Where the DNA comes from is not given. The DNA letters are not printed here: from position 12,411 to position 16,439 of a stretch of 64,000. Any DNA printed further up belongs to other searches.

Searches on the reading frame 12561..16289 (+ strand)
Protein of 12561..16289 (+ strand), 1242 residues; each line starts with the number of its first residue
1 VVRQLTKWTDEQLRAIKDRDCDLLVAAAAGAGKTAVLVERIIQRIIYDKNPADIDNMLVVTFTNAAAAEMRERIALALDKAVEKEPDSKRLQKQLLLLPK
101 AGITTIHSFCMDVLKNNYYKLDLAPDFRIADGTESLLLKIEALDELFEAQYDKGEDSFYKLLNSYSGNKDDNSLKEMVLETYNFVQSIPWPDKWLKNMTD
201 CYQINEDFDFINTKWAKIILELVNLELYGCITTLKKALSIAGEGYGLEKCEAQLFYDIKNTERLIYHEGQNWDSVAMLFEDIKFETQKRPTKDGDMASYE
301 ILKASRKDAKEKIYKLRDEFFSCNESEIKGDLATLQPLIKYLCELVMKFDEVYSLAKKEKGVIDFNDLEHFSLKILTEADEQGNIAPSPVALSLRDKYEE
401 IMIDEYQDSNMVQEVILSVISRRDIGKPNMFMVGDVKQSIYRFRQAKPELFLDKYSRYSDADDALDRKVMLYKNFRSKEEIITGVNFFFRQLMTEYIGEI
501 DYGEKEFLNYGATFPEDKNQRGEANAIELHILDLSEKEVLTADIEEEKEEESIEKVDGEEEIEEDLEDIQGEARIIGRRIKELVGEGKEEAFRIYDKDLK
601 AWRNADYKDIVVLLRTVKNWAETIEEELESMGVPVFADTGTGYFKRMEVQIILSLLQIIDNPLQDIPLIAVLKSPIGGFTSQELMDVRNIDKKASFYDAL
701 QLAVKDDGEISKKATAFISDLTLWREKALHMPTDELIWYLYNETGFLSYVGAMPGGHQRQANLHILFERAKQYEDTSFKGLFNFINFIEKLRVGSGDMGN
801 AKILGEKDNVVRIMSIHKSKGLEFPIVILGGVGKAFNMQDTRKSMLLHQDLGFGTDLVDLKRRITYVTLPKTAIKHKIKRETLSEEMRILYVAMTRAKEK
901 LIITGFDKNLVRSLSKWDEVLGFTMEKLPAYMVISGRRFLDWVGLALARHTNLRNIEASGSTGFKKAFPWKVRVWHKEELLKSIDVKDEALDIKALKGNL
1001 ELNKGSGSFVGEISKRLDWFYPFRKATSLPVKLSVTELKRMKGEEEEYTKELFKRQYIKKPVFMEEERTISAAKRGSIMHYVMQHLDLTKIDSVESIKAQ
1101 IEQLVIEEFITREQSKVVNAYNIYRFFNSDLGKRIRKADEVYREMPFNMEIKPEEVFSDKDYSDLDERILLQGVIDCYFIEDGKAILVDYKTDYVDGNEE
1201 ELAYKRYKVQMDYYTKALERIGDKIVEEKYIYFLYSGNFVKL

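Call 72: search_protein_families(library=pfam, proteins=[window:12561-16289:+], max_evalue=0.00001)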
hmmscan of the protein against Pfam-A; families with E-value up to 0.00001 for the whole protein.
window:12561-16289:+ (1242 aa): 5 families
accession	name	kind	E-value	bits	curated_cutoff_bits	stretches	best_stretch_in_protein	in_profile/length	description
PF00580.27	UvrD-helicase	-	9.7e-55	186.6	23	1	8-458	1-270/271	UvrD/REP helicase N-terminal domain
PF13361.12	UvrD_C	-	4.9e-34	118.7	25.6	1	471-904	3-346/350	UvrD-like helicase C-terminal domain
PF13245.12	AAA_19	-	3e-12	47.3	25.1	1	23-444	14-134/134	AAA domain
PF13538.12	UvrD_C_2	-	6.9e-11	42.3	27.4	0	811-842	2-35/52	UvrD-like helicase C-terminal domain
PF12705.13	PDDEXK_1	-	1.2e-07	32.4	22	1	1055-1222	19-173/247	PD-(D/E)XK nuclease superfamily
